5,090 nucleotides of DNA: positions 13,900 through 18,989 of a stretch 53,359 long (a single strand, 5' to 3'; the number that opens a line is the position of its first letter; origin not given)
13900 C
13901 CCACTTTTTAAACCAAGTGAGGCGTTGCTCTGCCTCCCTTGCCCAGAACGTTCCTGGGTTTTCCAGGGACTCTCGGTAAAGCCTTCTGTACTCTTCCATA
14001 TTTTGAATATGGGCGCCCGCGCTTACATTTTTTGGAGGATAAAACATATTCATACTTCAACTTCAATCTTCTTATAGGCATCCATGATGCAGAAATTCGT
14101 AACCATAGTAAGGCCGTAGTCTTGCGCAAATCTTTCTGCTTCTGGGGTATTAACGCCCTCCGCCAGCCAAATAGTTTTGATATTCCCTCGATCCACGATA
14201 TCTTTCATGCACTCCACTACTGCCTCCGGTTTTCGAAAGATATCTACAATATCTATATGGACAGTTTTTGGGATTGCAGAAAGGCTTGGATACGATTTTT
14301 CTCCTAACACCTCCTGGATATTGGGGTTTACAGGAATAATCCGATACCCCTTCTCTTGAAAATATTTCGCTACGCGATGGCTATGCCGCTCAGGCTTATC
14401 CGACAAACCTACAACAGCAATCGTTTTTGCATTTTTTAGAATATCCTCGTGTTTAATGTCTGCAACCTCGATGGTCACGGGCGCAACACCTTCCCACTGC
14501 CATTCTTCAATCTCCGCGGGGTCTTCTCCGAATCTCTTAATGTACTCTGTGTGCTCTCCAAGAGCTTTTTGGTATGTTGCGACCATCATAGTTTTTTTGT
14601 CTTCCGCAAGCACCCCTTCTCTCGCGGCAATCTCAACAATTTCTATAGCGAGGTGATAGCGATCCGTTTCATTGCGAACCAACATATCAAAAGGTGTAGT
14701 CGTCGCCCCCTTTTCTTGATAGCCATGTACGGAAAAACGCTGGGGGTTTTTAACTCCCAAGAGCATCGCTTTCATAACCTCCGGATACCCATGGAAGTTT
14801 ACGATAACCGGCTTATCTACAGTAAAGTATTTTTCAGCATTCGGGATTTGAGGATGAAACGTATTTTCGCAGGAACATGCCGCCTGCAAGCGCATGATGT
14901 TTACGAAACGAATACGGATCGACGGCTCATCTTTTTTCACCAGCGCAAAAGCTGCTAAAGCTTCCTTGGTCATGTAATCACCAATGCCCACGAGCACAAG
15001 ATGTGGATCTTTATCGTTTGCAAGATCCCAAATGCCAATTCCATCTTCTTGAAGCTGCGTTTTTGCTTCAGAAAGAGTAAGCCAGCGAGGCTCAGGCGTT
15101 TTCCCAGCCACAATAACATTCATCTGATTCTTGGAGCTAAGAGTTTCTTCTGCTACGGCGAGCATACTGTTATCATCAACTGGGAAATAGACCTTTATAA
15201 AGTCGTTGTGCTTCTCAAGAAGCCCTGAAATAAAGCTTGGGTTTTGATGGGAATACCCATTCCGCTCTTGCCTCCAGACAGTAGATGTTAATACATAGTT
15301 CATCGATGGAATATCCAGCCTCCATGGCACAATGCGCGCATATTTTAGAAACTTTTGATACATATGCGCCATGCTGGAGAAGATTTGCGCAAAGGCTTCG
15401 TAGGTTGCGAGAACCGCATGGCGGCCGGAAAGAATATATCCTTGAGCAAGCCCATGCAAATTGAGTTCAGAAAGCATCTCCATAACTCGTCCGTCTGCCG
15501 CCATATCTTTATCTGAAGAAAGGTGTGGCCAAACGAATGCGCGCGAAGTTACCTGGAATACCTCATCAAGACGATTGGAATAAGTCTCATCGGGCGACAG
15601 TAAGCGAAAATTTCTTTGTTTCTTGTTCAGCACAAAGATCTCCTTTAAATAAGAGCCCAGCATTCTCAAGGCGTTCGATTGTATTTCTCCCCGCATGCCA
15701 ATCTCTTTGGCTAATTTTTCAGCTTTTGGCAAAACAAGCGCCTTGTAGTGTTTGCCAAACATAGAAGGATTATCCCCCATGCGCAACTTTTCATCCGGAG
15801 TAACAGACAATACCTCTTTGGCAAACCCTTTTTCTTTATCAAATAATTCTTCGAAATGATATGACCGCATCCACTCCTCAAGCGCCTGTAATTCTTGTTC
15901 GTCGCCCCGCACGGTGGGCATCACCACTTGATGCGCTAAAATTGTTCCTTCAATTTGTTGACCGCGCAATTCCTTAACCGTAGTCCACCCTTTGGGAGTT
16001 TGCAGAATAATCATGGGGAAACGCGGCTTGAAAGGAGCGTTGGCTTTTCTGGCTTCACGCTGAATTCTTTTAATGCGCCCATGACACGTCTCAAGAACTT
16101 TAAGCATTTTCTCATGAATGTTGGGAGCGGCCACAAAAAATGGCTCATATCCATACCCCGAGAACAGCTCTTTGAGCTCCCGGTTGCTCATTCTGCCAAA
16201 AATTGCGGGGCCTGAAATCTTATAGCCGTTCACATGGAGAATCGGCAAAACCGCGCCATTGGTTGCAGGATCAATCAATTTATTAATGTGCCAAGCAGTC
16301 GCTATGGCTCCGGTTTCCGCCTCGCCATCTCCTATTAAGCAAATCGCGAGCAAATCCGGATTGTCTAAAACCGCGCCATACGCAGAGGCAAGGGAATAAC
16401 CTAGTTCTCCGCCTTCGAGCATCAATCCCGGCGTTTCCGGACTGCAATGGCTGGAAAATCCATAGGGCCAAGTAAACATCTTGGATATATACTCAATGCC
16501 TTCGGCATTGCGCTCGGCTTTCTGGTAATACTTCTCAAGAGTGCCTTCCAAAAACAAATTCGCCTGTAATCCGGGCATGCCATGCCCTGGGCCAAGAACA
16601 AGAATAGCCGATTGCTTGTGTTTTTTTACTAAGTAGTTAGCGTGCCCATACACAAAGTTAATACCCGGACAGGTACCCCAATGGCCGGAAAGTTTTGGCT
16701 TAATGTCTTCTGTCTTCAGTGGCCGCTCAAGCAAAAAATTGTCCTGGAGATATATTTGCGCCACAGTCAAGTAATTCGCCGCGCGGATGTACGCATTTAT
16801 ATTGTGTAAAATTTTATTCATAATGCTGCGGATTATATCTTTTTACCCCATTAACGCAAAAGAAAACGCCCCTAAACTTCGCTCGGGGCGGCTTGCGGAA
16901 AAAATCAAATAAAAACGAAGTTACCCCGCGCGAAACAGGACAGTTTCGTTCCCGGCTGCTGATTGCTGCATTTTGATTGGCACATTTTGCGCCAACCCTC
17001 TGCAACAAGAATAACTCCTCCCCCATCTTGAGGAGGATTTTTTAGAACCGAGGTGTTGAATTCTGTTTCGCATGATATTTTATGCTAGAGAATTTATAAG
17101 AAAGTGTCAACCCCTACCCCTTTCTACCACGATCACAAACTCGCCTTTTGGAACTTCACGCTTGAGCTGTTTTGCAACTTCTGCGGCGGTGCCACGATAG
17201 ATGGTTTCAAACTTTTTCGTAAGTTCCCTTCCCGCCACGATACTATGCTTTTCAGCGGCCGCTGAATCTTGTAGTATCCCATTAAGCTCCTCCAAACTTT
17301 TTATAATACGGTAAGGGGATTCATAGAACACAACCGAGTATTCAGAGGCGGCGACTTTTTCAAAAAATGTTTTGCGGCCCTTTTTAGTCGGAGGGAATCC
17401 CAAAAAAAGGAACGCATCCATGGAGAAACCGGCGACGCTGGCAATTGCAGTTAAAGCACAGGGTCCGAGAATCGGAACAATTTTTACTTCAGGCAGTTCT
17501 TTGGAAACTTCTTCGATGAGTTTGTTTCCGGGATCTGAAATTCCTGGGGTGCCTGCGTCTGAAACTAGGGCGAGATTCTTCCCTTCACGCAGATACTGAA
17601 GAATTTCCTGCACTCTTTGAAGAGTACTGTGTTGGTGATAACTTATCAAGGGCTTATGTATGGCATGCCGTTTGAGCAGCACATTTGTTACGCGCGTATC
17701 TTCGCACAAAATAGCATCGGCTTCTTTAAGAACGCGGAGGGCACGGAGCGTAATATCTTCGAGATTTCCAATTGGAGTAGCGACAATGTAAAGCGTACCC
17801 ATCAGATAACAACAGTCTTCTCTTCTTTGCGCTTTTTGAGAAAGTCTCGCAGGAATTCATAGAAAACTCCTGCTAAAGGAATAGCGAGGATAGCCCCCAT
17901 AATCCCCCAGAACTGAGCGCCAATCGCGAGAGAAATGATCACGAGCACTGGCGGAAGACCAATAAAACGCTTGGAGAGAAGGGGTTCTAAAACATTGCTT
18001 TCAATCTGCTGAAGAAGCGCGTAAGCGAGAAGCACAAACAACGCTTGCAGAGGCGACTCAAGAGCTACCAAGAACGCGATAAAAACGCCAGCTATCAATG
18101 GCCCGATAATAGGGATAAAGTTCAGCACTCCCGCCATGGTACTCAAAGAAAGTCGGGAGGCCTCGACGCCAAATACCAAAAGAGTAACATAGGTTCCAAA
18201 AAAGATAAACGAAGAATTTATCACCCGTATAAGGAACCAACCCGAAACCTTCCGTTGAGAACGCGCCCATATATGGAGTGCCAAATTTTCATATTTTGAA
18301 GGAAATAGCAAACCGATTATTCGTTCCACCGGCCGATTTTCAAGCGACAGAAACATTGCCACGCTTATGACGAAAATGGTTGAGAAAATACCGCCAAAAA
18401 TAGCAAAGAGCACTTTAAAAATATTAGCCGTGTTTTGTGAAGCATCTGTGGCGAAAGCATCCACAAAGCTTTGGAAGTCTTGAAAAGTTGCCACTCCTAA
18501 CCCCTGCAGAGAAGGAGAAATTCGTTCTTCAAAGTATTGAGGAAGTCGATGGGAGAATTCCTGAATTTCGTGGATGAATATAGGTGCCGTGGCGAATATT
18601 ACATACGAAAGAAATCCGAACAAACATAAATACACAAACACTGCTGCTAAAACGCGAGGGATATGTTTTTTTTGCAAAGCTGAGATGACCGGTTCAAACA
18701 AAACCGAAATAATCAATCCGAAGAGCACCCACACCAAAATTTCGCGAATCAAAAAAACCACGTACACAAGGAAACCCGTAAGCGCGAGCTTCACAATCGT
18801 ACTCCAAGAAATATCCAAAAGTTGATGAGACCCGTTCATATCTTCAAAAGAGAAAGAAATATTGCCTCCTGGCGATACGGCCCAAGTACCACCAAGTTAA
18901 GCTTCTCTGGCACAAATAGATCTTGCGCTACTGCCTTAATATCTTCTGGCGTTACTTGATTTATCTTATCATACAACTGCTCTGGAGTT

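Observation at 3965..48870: Mosaic of sharply bounded GC-rich single-gene islands wired to AT-rich host-type promoters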

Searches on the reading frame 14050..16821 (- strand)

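Call 7: search_protein_families(library=pfam, proteins=[window:14050-16821:-], max_evalue=0.001)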
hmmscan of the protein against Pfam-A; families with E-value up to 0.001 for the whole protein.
window:14050-16821:- (923 aa): 4 families
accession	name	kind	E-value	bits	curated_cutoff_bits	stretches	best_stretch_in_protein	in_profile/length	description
PF09364.15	XFP_N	-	1.1e-134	449.3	23.7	1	3-356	5-361/364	XFP N-terminal domain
PF03894.20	XFP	-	5.7e-65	218.8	22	1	387-563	2-177/177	D-xylulose 5-phosphate/D-fructose 6-phosphate phosphoketolase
PF09363.15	XFP_C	-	1.2e-54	185.3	23.4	1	574-776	1-202/202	XFP C-terminal domain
PF13380.12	CoA_binding_2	-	7e-35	120.4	22.8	1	799-913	1-112/116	CoA binding domain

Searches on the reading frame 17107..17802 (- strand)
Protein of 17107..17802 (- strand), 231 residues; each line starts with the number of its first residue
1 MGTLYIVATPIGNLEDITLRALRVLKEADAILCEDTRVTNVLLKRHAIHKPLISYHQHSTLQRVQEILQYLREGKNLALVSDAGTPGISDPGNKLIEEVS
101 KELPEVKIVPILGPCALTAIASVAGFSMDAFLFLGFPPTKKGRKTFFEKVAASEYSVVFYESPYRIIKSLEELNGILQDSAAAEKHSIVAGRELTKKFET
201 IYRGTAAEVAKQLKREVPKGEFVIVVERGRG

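Call 7: search_protein_families(library=pfam, proteins=[window:17107-17802:-], max_evalue=0.001)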
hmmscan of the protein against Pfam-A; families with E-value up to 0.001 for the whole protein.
window:17107-17802:- (231 aa): 1 family
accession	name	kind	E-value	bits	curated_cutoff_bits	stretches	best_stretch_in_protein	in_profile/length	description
PF00590.25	TP_methylase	-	2.6e-33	116.2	27.8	1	3-209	1-211/212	Tetrapyrrole (Corrin/Porphyrin) Methylases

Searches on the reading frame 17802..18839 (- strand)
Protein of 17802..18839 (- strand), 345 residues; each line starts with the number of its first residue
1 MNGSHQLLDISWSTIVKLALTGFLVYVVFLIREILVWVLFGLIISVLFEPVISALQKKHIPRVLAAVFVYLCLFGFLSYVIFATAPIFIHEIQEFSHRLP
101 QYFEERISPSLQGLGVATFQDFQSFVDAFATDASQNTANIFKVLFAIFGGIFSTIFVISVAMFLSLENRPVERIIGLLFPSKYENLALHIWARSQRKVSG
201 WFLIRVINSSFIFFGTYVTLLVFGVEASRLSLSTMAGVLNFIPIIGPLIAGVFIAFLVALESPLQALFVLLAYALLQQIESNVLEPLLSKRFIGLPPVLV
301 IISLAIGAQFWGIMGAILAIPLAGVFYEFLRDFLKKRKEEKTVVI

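Call 7: search_protein_families(library=pfam, proteins=[window:17802-18839:-], max_evalue=0.001)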
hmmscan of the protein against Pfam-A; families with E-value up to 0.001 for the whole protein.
window:17802-18839:- (345 aa): 1 family
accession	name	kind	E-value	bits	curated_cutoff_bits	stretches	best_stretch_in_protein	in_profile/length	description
PF01594.21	AI-2E_transport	-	3.8e-53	181.2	34.3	1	18-332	5-325/327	AI-2E family transporter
